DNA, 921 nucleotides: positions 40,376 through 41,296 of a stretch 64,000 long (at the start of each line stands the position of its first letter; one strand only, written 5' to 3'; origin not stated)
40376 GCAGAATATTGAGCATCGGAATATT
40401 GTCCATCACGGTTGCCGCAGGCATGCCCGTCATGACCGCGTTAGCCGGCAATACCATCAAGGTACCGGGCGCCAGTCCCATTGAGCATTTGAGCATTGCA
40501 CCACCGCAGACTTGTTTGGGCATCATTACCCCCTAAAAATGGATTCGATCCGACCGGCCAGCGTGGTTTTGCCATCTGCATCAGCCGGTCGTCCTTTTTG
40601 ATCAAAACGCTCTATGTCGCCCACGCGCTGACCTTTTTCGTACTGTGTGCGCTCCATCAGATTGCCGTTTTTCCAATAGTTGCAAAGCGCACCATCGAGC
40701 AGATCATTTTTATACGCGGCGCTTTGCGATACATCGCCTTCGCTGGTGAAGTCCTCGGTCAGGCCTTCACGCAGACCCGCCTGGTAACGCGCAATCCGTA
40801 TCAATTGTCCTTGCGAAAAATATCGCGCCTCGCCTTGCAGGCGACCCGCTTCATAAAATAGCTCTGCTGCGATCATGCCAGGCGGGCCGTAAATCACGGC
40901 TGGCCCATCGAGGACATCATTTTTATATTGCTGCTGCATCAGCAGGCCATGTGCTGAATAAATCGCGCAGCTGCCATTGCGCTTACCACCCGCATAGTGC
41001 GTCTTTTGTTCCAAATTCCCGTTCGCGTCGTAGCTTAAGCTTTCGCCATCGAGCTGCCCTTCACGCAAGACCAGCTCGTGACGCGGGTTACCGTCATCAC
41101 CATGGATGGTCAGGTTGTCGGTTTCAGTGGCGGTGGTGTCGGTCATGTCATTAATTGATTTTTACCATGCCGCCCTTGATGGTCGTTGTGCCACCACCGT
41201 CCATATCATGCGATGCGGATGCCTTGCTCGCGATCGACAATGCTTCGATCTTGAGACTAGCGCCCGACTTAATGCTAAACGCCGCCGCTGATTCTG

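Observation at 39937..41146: VgrG-linked cargo module with no recognisable toxin: MORN/YwqK-like protein, DUF4280 (PAAR-like) protein and a 67-aa membrane peptide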

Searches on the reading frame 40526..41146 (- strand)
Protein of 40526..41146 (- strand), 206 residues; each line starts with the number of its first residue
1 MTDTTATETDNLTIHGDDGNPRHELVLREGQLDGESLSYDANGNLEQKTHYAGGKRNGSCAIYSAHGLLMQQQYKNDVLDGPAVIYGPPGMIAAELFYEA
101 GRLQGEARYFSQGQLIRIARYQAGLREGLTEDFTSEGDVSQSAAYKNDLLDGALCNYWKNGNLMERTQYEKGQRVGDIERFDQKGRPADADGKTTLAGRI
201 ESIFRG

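Call 3: search_protein_families(library=pfam, proteins=[window:40526-41146:-], max_evalue=0.01)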
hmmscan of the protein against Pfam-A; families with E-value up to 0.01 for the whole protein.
window:40526-41146:- (206 aa): 1 family
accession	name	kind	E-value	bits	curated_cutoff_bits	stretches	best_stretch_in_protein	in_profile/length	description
PF07661.19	MORN_2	-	2e-11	43.2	29.6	1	32-51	1-20/22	MORN repeat variant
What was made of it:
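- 40526..41146 (-): TseF/TeoL-family MORN_2 repeat protein (206 aa), with no signal peptide apparent on inspection of the N-terminus. Predicted secreted cargo effector carried by VgrG. Pfam MORN_2 2e-11 (call 3).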

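Call 4: search_protein_families(library=ncbifam, proteins=[window:40526-41146:-], max_evalue=0.01)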
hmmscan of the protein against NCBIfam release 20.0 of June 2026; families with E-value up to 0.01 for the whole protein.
window:40526-41146:- (206 aa): 1 family
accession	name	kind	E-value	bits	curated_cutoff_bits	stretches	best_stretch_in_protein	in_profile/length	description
NF033566.1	adhes_LIC20035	equivalog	1.4e-08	34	250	1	110-181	124-195/434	LIC20035 family adhesin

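Call 9: find_homologous_proteins(query=window:40526-41146:-, max_evalue=0.001)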
Query window:40526-41146:- (206 aa): 4 proteins with E <= 0.001 among 227 candidates.
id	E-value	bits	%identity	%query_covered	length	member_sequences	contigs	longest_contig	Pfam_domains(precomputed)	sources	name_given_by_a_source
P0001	1.4e-115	402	86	100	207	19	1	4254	PF07661.20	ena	-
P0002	1.9e-111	389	82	100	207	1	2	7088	PF07661.20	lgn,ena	-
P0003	9.8e-75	269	100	60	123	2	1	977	PF07661.20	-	-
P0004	2.0e-4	39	29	63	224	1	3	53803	PF07661.20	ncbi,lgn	-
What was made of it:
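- Tried and rejected: The word-indexed homologue search with the MORN protein alone found only 3 near-identical hits and one unrelated Bacteroidota protein (call 9).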

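Call 11: find_encoding_contigs(protein=P0002, flank=10000, max_places=4)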
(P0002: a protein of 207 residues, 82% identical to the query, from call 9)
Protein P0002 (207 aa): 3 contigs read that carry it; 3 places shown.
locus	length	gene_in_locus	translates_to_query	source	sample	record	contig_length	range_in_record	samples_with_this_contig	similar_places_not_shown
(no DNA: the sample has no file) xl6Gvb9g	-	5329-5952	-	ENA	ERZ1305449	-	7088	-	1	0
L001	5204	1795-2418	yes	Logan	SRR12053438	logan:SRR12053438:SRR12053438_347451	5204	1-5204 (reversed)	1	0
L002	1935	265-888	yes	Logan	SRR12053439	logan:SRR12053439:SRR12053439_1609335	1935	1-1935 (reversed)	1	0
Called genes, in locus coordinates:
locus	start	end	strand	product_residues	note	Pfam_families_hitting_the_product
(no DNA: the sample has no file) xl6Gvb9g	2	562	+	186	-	?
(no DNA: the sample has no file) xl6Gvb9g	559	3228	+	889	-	PF02861:Clp_N, PF13191:AAA_16 (faint), PF23569:NBD_SMAX1 (weak), PF00004:AAA, PF17871:AAA_lid_9, PF07724:AAA_2, PF07728:AAA_5, PF10431:ClpB_D2-small, +1 more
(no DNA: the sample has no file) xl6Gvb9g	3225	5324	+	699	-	PF05954:Phage_GPD, PF06715:Gp5_C (faint), PF04717:Phage_base_V, PF22178:Gp5_trimer_C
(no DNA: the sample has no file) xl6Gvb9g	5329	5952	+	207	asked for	PF07661:MORN_2 (faint)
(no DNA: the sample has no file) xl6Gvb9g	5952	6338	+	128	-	PF14107:DUF4280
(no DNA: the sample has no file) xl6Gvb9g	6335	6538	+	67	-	-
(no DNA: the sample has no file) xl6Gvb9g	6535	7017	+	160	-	-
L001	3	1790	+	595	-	?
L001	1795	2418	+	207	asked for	PF07661:MORN_2 (faint)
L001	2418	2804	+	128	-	PF14107:DUF4280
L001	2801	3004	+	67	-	-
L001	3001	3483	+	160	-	-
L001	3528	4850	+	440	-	PF05936:T6SS_VasE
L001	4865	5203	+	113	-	?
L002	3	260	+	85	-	?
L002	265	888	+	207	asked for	PF07661:MORN_2 (faint)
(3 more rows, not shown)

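Call 12: find_encoding_contigs(protein=P0004, flank=10000, max_places=4)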
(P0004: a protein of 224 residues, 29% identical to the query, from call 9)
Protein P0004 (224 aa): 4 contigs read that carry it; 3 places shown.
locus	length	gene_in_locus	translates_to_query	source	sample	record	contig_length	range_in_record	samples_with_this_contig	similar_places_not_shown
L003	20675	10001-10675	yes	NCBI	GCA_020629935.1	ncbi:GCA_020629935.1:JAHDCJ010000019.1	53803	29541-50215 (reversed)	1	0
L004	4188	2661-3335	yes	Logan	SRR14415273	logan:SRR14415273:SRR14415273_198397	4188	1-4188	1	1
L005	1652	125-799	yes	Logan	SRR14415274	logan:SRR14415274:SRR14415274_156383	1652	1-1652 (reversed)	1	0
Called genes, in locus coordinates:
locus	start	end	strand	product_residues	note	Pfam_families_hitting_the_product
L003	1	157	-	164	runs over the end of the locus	-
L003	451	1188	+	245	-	PF00072:Response_reg, PF04397:LytTR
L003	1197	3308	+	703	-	PF00515:TPR_1 (faint), PF07719:TPR_2 (faint), PF13181:TPR_8 (faint), PF13374:TPR_10 (faint), PF13424:TPR_12 (weak), PF17874:TPR_MalT, PF06580:His_kinase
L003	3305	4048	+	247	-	PF00072:Response_reg, PF04397:LytTR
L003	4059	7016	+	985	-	PF07494:Reg_prop (faint), PF07495:Y_Y_Y, PF06580:His_kinase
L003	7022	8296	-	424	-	PF11013:DUF2851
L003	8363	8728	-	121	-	PF18962:Por_Secre_tail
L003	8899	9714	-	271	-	PF14805:THDPS_N_2, PF00132:Hexapep, PF14602:Hexapep_2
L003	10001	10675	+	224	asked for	PF07661:MORN_2 (faint)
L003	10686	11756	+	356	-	-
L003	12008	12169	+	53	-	-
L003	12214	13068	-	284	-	PF00561:Abhydrolase_1, PF12146:Hydrolase_4, PF12697:Abhydrolase_6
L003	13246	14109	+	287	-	-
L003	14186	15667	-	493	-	PF07719:TPR_2 (faint), PF13428:TPR_14 (faint), PF13176:TPR_7 (faint), PF13424:TPR_12 (faint), PF14559:TPR_19 (faint), PF00515:TPR_1 (faint), PF09976:TPR_21 (faint), PF13181:TPR_8 (faint)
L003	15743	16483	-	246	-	PF02591:Zn_ribbon_9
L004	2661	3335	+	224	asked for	PF07661:MORN_2 (faint)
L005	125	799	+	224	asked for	PF07661:MORN_2 (faint)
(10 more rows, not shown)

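Call 27: search_dna_similar(query=window:40526-41146:-, collection=plasmids, mode=protein, max_evalue=0.001, max_rows=25)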
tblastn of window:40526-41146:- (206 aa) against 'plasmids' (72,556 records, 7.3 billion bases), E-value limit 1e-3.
Records with a match: 29; places in all: 54; records where one place covers at least 80% of the query: 14.
Best place of each record, by identity: <60% 29.
By first word of the organism name: Azospirillum 8; Salmonella 3; Martelella 3; Paraburkholderia 2; Fusobacterium 2; Chondrinema 2; Cupriavidus 1; Ilyobacter 1; Rhodovulum 1; Bernardetia 1; and 5 more.
By predicted mobility (MOB-suite, as given by PLSDB): non-mobilizable 25; mobilizable 4.
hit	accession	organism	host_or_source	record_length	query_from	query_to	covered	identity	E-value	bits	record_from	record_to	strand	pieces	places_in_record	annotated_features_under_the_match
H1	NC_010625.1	Paraburkholderia phymatum STM815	-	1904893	30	206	86%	32.8%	2e-21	99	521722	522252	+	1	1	record has no annotation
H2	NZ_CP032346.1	Azospirillum brasilense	soil sample,Agricultural field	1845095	15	186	83%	31.2%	2e-17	87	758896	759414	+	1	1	record has no annotation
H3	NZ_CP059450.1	Azospirillum brasilense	Prokaryotes,soil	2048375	15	186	83%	31.2%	3e-17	86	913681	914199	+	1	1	none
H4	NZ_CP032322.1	Azospirillum argentinense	soil sample,Agricultural field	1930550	15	186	83%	31.2%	5e-17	86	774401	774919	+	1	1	record has no annotation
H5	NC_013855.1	Azospirillum sp. B510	-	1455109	15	190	85%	29.9%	3e-18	89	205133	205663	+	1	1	record has no annotation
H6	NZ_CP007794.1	Azospirillum argentinense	Triticum aestivum L.,Root,wheat ...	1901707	15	186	83%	30.6%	9e-17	85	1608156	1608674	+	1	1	record has no annotation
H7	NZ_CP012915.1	Azospirillum brasilense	Digitaria eriantha,microbe,root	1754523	15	186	83%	30.6%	9e-17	85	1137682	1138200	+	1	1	none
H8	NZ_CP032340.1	Azospirillum brasilense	soil sample,Agricultural field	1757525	15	186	83%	30.6%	9e-17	85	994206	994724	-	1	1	none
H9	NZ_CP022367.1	Azospirillum sp. TSH58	single cell,paddy soils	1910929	15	186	83%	30.6%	1e-16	85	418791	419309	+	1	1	record has no annotation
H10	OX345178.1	Salmonella enterica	Gallus gallus,Poultry farm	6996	25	190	81%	31.0%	6e-14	77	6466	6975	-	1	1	record has no annotation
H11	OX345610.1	Salmonella enterica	Gallus gallus,Hen feces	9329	25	190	81%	31.0%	1e-13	76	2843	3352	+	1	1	none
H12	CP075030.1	Salmonella enterica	-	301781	25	190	81%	31.0%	1e-13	76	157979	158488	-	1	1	SEL1-like repeat protein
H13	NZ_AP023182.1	Paraburkholderia sp. PGU19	Physopelta gutta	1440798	29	179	73%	33.8%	1e-20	96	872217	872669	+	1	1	record has no annotation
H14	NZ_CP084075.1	Fusobacterium vincentii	-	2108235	17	186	83%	29.7%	5e-17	86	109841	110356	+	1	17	none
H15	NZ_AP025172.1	Cupriavidus sp. P-10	-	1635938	30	177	72%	33.1%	2e-17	87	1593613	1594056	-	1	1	none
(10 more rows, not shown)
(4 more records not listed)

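Call 30: get_annotated_region(hit=H1, flank=14000)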
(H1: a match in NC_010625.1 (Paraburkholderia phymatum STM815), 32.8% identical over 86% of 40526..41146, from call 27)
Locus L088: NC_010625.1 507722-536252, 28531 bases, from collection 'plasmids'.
description: Paraburkholderia phymatum STM815 plasmid pBPHY01, complete sequence
organism: Paraburkholderia phymatum STM815 (NCBI taxid 391038)
taxonomy: Bacteria; Pseudomonadota; Betaproteobacteria; Burkholderiales; Burkholderiaceae; Paraburkholderia; Paraburkholderia phymatum; Paraburkholderia phymatum STM815
host: -; source: -; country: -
typing (MOB-suite, as given by PLSDB): non-mobilizable
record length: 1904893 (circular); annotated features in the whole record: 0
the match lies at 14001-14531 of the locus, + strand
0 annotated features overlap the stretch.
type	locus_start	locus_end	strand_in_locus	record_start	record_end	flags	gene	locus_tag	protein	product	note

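Call 56: get_annotated_region(hit=H15, flank=9000)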
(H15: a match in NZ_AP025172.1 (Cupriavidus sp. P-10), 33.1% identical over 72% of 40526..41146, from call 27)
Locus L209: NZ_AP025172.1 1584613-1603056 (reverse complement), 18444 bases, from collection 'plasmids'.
description: Cupriavidus sp. P-10 plasmid pMTS1, complete sequence
organism: Cupriavidus sp. P-10 (NCBI taxid 2027911)
taxonomy: Bacteria; Pseudomonadota; Betaproteobacteria; Burkholderiales; Burkholderiaceae; Cupriavidus; Cupriavidus sp. P-10
host: -; source: -; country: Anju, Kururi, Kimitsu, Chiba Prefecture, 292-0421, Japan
typing (MOB-suite, as given by PLSDB): non-mobilizable
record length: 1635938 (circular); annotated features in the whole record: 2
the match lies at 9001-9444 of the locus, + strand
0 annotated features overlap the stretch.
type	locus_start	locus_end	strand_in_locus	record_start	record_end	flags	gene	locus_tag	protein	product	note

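Call 64: find_homologous_proteins(query=A1, max_evalue=0.00001)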
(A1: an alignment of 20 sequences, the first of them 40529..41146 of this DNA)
Query A1 (20 sequences) (206 aa, profile of the alignment): 38 proteins with E <= 0.00001 among 8000 candidates.
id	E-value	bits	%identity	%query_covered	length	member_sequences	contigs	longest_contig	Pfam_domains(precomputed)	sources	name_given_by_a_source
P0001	4.2e-70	253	86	100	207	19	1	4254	PF07661.20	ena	-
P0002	1.1e-68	249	82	100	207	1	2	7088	PF07661.20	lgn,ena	-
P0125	4.6e-59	217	34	86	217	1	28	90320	PF07661.20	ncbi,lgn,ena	-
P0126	1.2e-58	216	26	75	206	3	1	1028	PF07661.20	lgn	-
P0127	7.2e-58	213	25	78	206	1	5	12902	PF07661.20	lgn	-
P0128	1.2e-57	213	29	78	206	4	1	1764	PF07661.20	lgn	-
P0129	2.0e-56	209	29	75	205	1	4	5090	PF07661.20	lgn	-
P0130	1.2e-50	190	29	85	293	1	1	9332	PF07661.20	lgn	-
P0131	3.8e-49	185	24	72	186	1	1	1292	PF07661.20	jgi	jgi:hypothetical protein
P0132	1.0e-47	180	27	83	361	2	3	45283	PF07661.20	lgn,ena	-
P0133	8.1e-43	164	31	71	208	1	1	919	PF07661.20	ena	-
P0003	4.7e-42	162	100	60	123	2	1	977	PF07661.20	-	-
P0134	3.2e-41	159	29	78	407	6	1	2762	PF07661.20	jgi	-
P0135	1.3e-38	150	31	58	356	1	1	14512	PF07661.20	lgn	-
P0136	5.1e-37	145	32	74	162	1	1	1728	PF07661.20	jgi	jgi:antitoxin component YwqK of YwqJK toxin-antitoxin module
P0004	9.1e-20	89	29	63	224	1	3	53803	PF07661.20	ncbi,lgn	-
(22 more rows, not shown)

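Call 71: predict_structure(alignment_id=A2)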
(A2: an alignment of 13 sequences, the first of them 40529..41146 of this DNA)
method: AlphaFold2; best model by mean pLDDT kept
length: 206 residues; sequences in the alignment: 13
mean_pLDDT: 91.8   pTM: 0.80
mean pLDDT of the five models: 91.8, 91.3, 91.1, 90.2, 89.8
residues with pLDDT >= 90: 173; 70-90: 17; 50-70: 11; < 50: 5
segments of 3 or more residues with pLDDT < 50: 1-4
pLDDT, mean of each block of 10 residues (from residue 1): 59 93 95 96 96 97 94 98 93 97 98 96 98 96 98 97 97 96 90 71 60
secondary structure, 60 per line:
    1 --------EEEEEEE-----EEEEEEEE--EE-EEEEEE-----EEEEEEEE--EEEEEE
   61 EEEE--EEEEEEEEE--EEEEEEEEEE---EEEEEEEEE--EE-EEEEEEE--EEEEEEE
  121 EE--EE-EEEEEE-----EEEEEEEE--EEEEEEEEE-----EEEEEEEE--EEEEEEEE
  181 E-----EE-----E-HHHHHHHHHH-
elements in order: E9-15 E21-28 E34-39 E45-52 E55-64 E67-75 E78-87 E91-99 E105-111 E114-122 E128-133 E139-146 E149-157 E163-170 E173-181 H196-205
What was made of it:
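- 40526..41146 (-): AF2 pLDDT 91.8, 15 β-strands plus a C-terminal helix (call 71).
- On TseF/TeoL family of T6SS effectors: AF2 model shows 15 β-strands plus a C-terminal helix, pLDDT 91.8 (call 71).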

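Call 73: search_solved_structures(query=A1, max_evalue=0.01)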
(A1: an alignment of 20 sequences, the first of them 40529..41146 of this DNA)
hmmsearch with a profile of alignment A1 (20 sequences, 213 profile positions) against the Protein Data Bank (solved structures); distinct sequences matched with E-value up to 0.01: 5.
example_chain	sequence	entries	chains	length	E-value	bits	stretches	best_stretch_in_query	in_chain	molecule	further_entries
1h3i_A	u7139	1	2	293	1.8e-08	37.1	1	105-184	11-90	HISTONE H3 LYSINE 4 SPECIFIC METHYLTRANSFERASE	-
1mt6_A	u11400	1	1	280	1.9e-08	37.1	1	105-184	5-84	SET9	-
1muf_A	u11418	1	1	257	2.6e-07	33.3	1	127-184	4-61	SET9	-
1n6c_A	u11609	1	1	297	3.2e-07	33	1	119-184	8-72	SET domain-containing protein 7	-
7jr9_E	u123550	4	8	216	0.0097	18.4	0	54-123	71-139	Radial spoke protein 10 | Flagellar radial spoke protein 10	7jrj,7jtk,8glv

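Call 74: fold_search(model_id=the predicted structure, library=pdb)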
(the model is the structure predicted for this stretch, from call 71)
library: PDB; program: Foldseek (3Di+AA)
matches with E <= 10: 721; with E <= 0.001: 42
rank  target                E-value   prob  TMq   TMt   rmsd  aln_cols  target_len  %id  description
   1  6t68_A                3.5e-06  1.00  0.43  0.45   7.1       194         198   14  Crystal structure of Trypanosoma brucei Morn1 (released 2020-11-18)
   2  6t4d                  3.9e-06  1.00  0.38  0.39   7.7       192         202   16  Crystal structure of Plasmodium falciparum Morn1 (released 2020-11-18)
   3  6t69                  4.0e-06  1.00  0.60  0.60   5.1       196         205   14  Crystal structure of Toxoplasma gondii Morn1(V shape) (released 2020-11-18)
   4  6t6q_BBB              4.3e-06  1.00  0.57  0.57   5.1       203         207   15  Crystal structure of Toxoplasma gondii Morn1 (extended conformation). (released 2020-11-18)
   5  6t68_B                5.2e-06  1.00  0.43  0.44   7.0       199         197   14  Crystal structure of Trypanosoma brucei Morn1 (released 2020-11-18)
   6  9fqr_MS               6.6e-06  1.00  0.58  0.53   8.3       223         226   11  96-nm repeat of axonemal doublet microtubules from bovine sperm (released 2025-03-26)
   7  6t6q_AAA              1.1e-05  1.00  0.58  0.57   5.0       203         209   15  Crystal structure of Toxoplasma gondii Morn1 (extended conformation). (released 2020-11-18)
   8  6t4r_CCC              1.5e-05  1.00  0.57  0.56   4.9       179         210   18  Crystal structure of Trypanosoma brucei Morn1 (released 2020-11-18)
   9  9e5c_4y               1.5e-05  1.00  0.57  0.22   8.1       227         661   11  Cryo-EM structure of 96 nm repeat of microtubule doublet from T. brucei flagellum (released 2025-03-12)
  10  6t4r_AAA              2.3e-05  1.00  0.56  0.55   5.0       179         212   18  Crystal structure of Trypanosoma brucei Morn1 (released 2020-11-18)
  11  7rxe                  3.2e-05  1.00  0.56  0.39   9.2       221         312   13  Crystal structure of junctophilin-2 (released 2022-02-23)
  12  8j07_c1               3.7e-05  1.00  0.57  0.53   7.8       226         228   13  96nm repeat of human respiratory doublet microtubule and associated axonemal complexes (released 2023-07-26)
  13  8j07_A                5.3e-05  1.00  0.52  0.51   6.1       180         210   18  96nm repeat of human respiratory doublet microtubule and associated axonemal complexes (released 2023-07-26)
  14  9uo9                  6.8e-05  1.00  0.56  0.46   4.4       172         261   14  Structure of mouse Junctophilin-2 (released 2026-01-21)
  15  7sqc_V0               9.1e-05  1.00  0.52  0.54   4.9       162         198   20  Ciliary C1 central pair apparatus isolated from Chlamydomonas reinhardtii (released 2022-04-13)
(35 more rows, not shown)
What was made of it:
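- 40526..41146 (-): Foldseek best hits are MORN1 and junctophilin (call 74).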

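Call 76: search_protein_families(library=pfam, proteins=[L088:13812-14534:+], max_evalue=10)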
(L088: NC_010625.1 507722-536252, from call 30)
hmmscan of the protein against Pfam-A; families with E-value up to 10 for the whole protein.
L088:13812-14534:+ (240 aa): 3 families
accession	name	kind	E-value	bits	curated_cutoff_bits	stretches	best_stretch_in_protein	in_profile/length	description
PF07661.19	MORN_2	-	5e-14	51.2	29.6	4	184-204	1-21/22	MORN repeat variant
PF04486.18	SchA_CurD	-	0.16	12.6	24.2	1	128-169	35-75/119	SchA/CurD like domain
PF02493.26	MORN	-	0.29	11.6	22.5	0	38-54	6-22/23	MORN repeat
